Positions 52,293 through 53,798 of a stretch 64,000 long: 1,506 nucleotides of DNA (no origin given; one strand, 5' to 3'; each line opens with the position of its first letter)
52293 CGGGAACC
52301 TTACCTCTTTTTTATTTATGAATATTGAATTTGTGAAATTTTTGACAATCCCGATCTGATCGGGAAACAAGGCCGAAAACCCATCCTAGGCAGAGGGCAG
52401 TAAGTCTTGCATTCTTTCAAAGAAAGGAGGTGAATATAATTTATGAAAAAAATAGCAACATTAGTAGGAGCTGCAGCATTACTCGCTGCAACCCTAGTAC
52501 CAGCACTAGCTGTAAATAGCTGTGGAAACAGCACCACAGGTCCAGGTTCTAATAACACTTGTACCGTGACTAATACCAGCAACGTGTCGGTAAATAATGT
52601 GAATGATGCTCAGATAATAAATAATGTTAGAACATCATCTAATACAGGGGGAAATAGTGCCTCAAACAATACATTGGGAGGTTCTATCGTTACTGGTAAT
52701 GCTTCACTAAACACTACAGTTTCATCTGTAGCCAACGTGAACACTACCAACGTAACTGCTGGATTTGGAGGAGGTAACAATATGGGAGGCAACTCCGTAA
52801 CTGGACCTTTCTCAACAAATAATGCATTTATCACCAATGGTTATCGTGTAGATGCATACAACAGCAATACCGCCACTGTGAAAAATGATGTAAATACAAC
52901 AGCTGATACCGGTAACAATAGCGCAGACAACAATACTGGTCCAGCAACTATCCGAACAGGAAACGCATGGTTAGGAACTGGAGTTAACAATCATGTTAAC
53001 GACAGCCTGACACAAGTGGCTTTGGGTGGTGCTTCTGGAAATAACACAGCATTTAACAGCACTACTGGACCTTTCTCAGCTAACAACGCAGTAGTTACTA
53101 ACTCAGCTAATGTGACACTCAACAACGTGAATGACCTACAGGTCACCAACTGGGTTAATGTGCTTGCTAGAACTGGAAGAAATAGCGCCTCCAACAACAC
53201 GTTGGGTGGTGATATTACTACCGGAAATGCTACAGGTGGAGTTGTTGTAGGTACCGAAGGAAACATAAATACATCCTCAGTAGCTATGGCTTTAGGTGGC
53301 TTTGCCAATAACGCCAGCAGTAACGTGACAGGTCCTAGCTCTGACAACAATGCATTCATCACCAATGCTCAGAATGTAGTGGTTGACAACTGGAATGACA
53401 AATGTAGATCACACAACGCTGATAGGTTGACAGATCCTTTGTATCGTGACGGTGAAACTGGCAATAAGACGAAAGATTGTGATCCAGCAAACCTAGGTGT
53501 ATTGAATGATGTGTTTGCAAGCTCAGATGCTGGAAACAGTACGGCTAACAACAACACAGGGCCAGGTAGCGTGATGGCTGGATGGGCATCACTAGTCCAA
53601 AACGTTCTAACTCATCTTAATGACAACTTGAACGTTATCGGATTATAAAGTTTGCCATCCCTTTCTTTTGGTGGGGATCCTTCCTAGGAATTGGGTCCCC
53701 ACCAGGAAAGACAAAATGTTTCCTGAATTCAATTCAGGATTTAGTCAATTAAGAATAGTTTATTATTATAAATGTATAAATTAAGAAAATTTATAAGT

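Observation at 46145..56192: Paralogous family of secreted proteins built from ~88-aa repeats saturated with N-x-S/T sequons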

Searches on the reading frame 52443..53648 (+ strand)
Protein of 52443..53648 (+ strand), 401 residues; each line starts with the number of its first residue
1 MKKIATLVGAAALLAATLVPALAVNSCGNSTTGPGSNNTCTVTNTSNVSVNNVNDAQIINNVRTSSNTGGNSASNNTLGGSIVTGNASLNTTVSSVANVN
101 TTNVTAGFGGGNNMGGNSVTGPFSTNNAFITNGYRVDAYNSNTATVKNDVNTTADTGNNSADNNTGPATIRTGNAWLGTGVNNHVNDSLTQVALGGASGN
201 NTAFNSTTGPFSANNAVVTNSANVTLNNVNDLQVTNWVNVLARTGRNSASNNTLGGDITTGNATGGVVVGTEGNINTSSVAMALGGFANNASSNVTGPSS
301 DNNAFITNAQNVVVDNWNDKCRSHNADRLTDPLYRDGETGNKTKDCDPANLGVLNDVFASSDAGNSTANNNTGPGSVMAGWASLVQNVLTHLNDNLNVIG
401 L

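Call 3: search_protein_families(library=pfam, proteins=[window:52443-53648:+], max_evalue=0.1)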
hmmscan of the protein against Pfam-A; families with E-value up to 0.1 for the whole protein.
window:52443-53648:+ (401 aa): 0 families

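Call 4: search_protein_families(library=ncbifam, proteins=[window:52443-53648:+], max_evalue=0.1)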
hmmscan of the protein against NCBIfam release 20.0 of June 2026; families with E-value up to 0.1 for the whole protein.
window:52443-53648:+ (401 aa): 0 families

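Call 7: find_homologous_proteins(query=window:52443-53648:+, max_evalue=0.001)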
Query window:52443-53648:+ (401 aa): 129 proteins with E <= 0.001 among 8000 candidates; the best 120 are listed.
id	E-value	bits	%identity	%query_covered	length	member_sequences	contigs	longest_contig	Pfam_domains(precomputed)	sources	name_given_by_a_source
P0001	2.8e-237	805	100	100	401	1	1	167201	-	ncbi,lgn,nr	ncbi:hypothetical protein HY029_03380 [Candidatus Gottesmanbacteria bacterium]|nr:hypothetical prote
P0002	4.1e-174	597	77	100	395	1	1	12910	-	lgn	-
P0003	1.2e-164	566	77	100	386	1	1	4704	-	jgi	-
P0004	1.3e-149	517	72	95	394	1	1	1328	-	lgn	-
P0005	4.6e-149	515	71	100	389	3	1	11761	-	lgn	-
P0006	7.6e-145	501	69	100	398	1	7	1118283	-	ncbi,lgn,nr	ncbi:hypothetical protein HYW55_03620 [Candidatus Gottesmanbacteria bacterium]|nr:hypothetical prote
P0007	3.1e-143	496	72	100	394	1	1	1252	-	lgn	-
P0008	4.0e-143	496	72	100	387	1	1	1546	-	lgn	-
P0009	1.4e-141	490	66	100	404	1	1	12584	-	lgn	-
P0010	9.4e-141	488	69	100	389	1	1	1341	-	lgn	-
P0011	5.8e-136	472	70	100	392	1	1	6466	-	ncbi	-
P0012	5.7e-135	469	64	100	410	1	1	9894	-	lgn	-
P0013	1.6e-134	467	65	100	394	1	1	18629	-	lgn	-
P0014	2.4e-134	467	65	100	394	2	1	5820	-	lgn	-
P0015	3.2e-134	466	65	100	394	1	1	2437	-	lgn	-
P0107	1.7e-75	273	46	100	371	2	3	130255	-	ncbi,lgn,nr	ncbi:hypothetical protein M1271_05160 [Patescibacteria group bacterium]|nr:hypothetical protein [Pat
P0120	3.4e-13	68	37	70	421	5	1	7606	-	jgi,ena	-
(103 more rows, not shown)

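Call 11: search_solved_structures(query=A1, max_evalue=1)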
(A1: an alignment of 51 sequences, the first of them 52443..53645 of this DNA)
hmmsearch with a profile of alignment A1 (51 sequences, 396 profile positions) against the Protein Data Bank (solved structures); distinct sequences matched with E-value up to 1: 0.

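Call 21: predict_structure(alignment_id=A1)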
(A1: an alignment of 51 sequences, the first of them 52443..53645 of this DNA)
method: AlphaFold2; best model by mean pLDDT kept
length: 401 residues; sequences in the alignment: 51
mean_pLDDT: 78.4   pTM: 0.70
mean pLDDT of the five models: 78.4, 71.7, 70.9, 47.7, 38.7
residues with pLDDT >= 90: 109; 70-90: 183; 50-70: 73; < 50: 36
segments of 3 or more residues with pLDDT < 50: 1-23, 333-343
pLDDT, mean of each block of 10 residues (from residue 1): 39 36 55 62 84 88 93 89 92 86 71 62 72 88 91 94 90 92 89 70 67 78 91 91 91 89 91 89 70 60 81 88 64 46 59 87 88 87 89 86 73
secondary structure, 60 per line:
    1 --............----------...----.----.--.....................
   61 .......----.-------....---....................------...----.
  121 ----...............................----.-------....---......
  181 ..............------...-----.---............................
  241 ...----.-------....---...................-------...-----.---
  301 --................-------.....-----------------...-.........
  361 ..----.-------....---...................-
elements in order: H3-14 E25-27 E40-67 E80-83 E87-106 E113-115 E125-155 E168-171 E175-194 E201-203 E213-243 E256-259 E263-281 E289-291 E303-318 H326-330 E352-362 E375-378 E382-400

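Call 24: fold_search(model_id=the predicted structure, library=pdb)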
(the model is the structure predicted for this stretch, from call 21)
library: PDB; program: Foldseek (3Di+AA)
matches with E <= 10: 35; with E <= 0.001: 0
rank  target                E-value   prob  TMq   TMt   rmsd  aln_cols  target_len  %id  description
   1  9u4u_A                2.8e-01  0.04  0.08  0.17  29.9       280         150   13  Structure of the functional amyloid FapC from Pseudomonas sp.UK4 (released 2025-08-06)
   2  5uyt_B                1.1e+00  0.00  0.06  0.06  39.3       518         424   12  Crystal structure of ice binding protein from an Antarctic bacterium Flavobacteriaceae (released 2017-10-25)
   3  5awf_B                1.4e+00  0.01  0.07  0.07  34.6       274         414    7  Crystal structure of SufB-SufC-SufD complex from Escherichia coli (released 2015-11-11)
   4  5awf_E                1.7e+00  0.00  0.06  0.06  34.5       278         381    6  Crystal structure of SufB-SufC-SufD complex from Escherichia coli (released 2015-11-11)
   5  5awf_A                2.3e+00  0.00  0.05  0.05  35.2       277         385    6  Crystal structure of SufB-SufC-SufD complex from Escherichia coli (released 2015-11-11)
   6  6tgf_E                2.4e+00  0.00  0.05  0.04  37.2       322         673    9  Pantoea stewartii WceF is a glycan biofilm modifying enzyme with a bacteriophage tailspike-like parallel beta-helix fo (released 2020-11-25)
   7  2pig_B                2.8e+00  0.00  0.04  0.04  37.2       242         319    9  Crystal structure of ydcK from Salmonella cholerae at 2.38 A resolution. Northeast Structural Genomics target SCR6 (released 2007-04-24)
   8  5lw3                  2.9e+00  0.00  0.04  0.04  36.7       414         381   10  Azotobacter vinelandii Mannuronan C-5 epimerase AlgE6 A-module (released 2017-10-25)
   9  9cdu_A                3.3e+00  0.00  0.05  0.05  38.8       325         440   11  Crystal Structure of Rhombotarget A-peptide Complex (released 2025-07-02)
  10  6xja_P                3.3e+00  0.00  0.05  0.02  35.5       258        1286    9  Streptococcus Pneumoniae IgA1 Protease with IgA1 substrate (released 2021-01-20)
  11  1k5c                  3.8e+00  0.00  0.04  0.04  37.0       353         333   11  Endopolygalacturonase I from Stereum purpureum at 0.96 A resolution (released 2002-06-05)
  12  5awg_F                4.0e+00  0.00  0.05  0.05  37.4       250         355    7  Crystal structure of Hg-bound SufB-SufC-SufD complex from Escherichia coli (released 2015-11-11)
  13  5zru_A                4.0e+00  0.00  0.04  0.03  37.1       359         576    8  Crystal structure of Agl-KA catalytic domain (released 2019-10-23)
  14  8c50_A                4.2e+00  0.00  0.05  0.06  38.9       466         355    9  Pontibacter korlensis curli subunit CsgA (released 2023-06-28)
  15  6nw9_B                4.2e+00  0.00  0.04  0.04  36.5       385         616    8  CRYSTAL STRUCTURE OF A TAILSPIKE PROTEIN 3 (TSP3, ORF212) FROM ESCHERICHIA COLI O157:H7 BACTERIOPHAGE CBA120 (released 2019-06-05)
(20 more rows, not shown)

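Call 35: find_related_loci(query=A3, collection=genome_contigs, flank=10000)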
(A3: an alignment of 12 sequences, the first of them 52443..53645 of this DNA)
Query A3 (401 aa) in genome_contigs; peptide patterns used: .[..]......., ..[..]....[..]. (x = any residue, [..] = any of these).
136 stretches matched a pattern; 17 encode a relative of the query (tblastn E <= 1e-3); 17 distinct loci.
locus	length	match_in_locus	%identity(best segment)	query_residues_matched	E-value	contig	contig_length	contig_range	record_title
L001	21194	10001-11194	69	1-401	3e-148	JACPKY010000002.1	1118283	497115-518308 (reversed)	MAG: Candidatus Gottesmanbacteria bacterium isolate NC_groundwater_507_Ag_S-0.1um_40_14 S35_SO-1_scaffold_146377, whole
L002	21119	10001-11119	64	25-401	5e-127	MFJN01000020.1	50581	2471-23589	MAG: Candidatus Gottesmanbacteria bacterium RIFCSPHIGHO2_02_FULL_40_13 rifcsphigho2_02_scaffold_2145, whole genome shotg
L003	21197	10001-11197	55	1-400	2e-120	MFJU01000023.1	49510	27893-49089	MAG: Candidatus Gottesmanbacteria bacterium RIFCSPLOWO2_01_FULL_42_22 rifcsplowo2_01_scaffold_3354, whole genome shotgun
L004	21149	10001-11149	64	4-401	4e-120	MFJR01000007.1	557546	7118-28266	MAG: Candidatus Gottesmanbacteria bacterium RIFCSPLOWO2_01_FULL_39_12b rifcsplowo2_01_scaffold_21, whole genome shotgun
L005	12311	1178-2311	56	25-399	7e-110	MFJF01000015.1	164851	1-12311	MAG: Candidatus Gottesmanbacteria bacterium RIFCSPHIGHO2_01_FULL_40_15 rifcsphigho2_01_scaffold_256, whole genome shotgu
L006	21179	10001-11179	61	1-401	4e-121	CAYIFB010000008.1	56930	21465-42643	MAG TPA_asm: uncultured Gammaproteobacteria bacterium isolate ERP119705_co19_135 genome assembly, contig: NODE_284_lengt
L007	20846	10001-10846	35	2-280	2e-21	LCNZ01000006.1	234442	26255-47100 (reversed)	MAG: Candidatus Amesbacteria bacterium GW2011_GWB1_47_19 UX91_C0006, whole genome shotgun sequence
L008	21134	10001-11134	30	2-386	3e-19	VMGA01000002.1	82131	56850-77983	MAG: Microgenomates group bacterium Gr01-1014_16 G01um101416_scaffold_243, whole genome shotgun sequence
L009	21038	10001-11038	32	1-373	3e-18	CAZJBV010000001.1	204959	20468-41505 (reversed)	MAG TPA_asm: uncultured Gammaproteobacteria bacterium isolate binchicken_co144_1014 genome assembly, contig: NODE_129_le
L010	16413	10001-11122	31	2-373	6e-16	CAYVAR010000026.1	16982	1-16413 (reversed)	MAG TPA_asm: uncultured Gammaproteobacteria bacterium isolate binchicken_co110_1166 genome assembly, contig: NODE_7293_l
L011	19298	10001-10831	31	4-380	2e-19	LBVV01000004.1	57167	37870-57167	MAG: candidate division CPR2 bacterium GW2011_GWC2_39_10 UT18_C0004, whole genome shotgun sequence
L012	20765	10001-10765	34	12-263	2e-11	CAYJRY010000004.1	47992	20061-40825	MAG TPA_asm: uncultured Gammaproteobacteria bacterium isolate ERP125453_co1_466 genome assembly, contig: NODE_523_length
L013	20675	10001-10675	35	30-297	4e-10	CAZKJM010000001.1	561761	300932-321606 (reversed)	MAG TPA_asm: uncultured Gammaproteobacteria bacterium isolate binchicken_co20_415 genome assembly, contig: NODE_8_length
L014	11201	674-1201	37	2-174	7e-10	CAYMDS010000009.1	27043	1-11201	MAG TPA_asm: uncultured Gammaproteobacteria bacterium isolate SRP192515_co2_133 genome assembly, contig: NODE_1331_lengt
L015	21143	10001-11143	29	13-262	1e-10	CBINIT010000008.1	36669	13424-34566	MAG TPA_asm: uncultured Candidatus Berkelbacteria bacterium isolate SRR16817054_binner13_Refined_30 genome assembly, con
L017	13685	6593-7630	35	18-401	6e-34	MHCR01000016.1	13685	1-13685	MAG: Candidatus Woykebacteria bacterium RBG_16_39_9b RBG_16_scaffold_3257, whole genome shotgun sequence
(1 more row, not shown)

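Call 74: find_encoding_contigs(protein=P0107, flank=10000, max_places=2)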
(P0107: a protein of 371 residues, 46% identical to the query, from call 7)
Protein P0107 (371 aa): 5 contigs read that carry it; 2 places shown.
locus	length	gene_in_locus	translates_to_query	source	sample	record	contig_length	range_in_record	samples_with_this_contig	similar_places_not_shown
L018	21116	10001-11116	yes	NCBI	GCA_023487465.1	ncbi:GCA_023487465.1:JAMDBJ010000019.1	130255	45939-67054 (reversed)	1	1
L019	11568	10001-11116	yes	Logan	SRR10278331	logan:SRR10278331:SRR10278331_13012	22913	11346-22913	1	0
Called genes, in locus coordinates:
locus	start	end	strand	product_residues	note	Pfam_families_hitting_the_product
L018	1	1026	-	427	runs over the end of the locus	PF02885:Glycos_trans_3N, PF00591:Glycos_transf_3, PF07831:PYNP_C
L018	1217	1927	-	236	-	PF04203:Sortase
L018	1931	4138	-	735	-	-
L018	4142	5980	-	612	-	PF01411:tRNA-synt_2c, PF07973:tRNA_SAD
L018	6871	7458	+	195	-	-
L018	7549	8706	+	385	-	-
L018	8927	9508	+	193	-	-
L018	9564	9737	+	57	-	PF10055:DUF2292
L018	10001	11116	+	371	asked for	-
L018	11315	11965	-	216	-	-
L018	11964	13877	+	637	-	-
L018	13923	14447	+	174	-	-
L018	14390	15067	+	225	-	PF04203:Sortase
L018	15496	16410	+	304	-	PF00696:AA_kinase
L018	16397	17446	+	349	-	PF00742:Homoserine_dh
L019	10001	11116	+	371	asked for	-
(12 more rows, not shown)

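Call 75: find_encoding_contigs(protein=P0120, flank=10000, max_places=2)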
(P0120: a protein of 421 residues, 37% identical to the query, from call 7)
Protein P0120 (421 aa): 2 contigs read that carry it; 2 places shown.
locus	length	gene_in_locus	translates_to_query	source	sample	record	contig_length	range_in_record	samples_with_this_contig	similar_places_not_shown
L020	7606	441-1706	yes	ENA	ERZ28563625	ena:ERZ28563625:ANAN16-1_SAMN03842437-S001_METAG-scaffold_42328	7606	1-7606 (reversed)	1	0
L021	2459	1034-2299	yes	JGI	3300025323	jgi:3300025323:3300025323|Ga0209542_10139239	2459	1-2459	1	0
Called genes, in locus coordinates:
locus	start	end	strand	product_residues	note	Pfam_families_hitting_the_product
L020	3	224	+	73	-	?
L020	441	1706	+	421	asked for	-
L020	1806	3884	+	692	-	-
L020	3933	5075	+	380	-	-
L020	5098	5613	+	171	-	PF04203:Sortase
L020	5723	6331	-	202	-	-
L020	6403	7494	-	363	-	PF00353:HemolysinCabind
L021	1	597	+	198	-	?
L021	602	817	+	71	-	PF10055:DUF2292 (weak)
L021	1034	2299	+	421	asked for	-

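Call 85: search_protein_families(library=pfam, proteins=[L001:8924-9535:+, L007:8791-9492:+, L009:8781-9419:+, L013:8607-9362:+, L017:5482-6093:+, L007:13904-14782:+, L009:13644-14222:+], max_evalue=0.01)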
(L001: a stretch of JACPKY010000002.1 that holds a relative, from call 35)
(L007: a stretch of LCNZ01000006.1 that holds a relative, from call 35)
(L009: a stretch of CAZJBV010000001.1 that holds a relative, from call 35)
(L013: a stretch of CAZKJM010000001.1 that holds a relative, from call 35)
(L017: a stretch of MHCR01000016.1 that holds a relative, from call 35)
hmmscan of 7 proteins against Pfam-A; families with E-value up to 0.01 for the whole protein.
L001:8924-9535:+ (204 aa): 1 family
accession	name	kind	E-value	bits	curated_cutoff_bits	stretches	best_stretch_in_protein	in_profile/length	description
PF11611.13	DUF4352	-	0.0069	17.1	25.9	0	88-189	8-114/122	Domain of unknown function (DUF4352)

L007:8791-9492:+ (234 aa): 0 families

L009:8781-9419:+ (213 aa): 0 families

L013:8607-9362:+ (252 aa): 0 families

L017:5482-6093:+ (204 aa): 1 family
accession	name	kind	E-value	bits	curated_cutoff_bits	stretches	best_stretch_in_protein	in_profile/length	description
PF11611.13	DUF4352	-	1.6e-05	25.6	25.9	1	89-195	9-119/122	Domain of unknown function (DUF4352)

L007:13904-14782:+ (293 aa): 1 family
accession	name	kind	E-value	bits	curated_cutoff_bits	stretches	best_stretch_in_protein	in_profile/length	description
PF04203.18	Sortase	-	3e-25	88.8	26.6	1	169-291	1-125/125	Sortase domain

L009:13644-14222:+ (193 aa): 0 families

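Call 90: fold_search(model_id=the predicted structure, library=viral)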
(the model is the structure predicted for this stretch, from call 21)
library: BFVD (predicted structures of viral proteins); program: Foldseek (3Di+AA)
matches with E <= 10: 167; with E <= 0.001: 0
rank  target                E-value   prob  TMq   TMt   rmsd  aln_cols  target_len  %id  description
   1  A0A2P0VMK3            8.8e-03  0.08  0.10  0.12  37.4       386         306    9  Uncharacterized protein [Tetraselmis virus 1]
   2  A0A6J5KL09            1.3e-02  0.02  0.05  0.03  38.1       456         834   14  Parallel beta-helix repeat [uncultured Caudovirales phage]
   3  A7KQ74                2.5e-02  0.02  0.07  0.08  37.2       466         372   10  Uncharacterized protein [Gallid alphaherpesvirus 2]
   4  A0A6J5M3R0            5.0e-02  0.02  0.05  0.07  33.6       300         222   14  Curlin associated [uncultured Caudovirales phage]
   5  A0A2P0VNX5            5.3e-02  0.02  0.07  0.05  35.7       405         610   11  Uncharacterized protein [Tetraselmis virus 1]
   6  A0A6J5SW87            1.2e-01  0.01  0.05  0.07  35.3       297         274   14  Uncharacterized protein [uncultured Caudovirales phage]
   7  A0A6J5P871            1.4e-01  0.01  0.05  0.06  38.6       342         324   10  Uncharacterized protein [uncultured Caudovirales phage]
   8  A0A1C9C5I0            1.7e-01  0.01  0.08  0.09  38.3       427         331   10  Uncharacterized protein [Heterosigma akashiwo virus 01]
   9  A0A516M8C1            2.4e-01  0.01  0.05  0.05  39.0       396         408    9  (no name in the UniProt tables at hand)
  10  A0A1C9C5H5            3.2e-01  0.03  0.13  0.05  26.5       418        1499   11  Uncharacterized protein [Heterosigma akashiwo virus 01]
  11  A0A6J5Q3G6            3.5e-01  0.02  0.06  0.04  32.7       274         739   13  Uncharacterized protein [uncultured Caudovirales phage]
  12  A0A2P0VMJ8            3.5e-01  0.01  0.08  0.08  36.5       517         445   12  Uncharacterized protein [Tetraselmis virus 1]
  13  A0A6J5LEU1            3.5e-01  0.01  0.05  0.02  39.1       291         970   11  Uncharacterized protein [uncultured Caudovirales phage]
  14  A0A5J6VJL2            4.1e-01  0.02  0.06  0.07  33.0       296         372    9  Uncharacterized protein [Megaviridae environmental sample]
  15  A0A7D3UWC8            4.1e-01  0.00  0.05  0.05  38.9       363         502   14  (no name in the UniProt tables at hand)
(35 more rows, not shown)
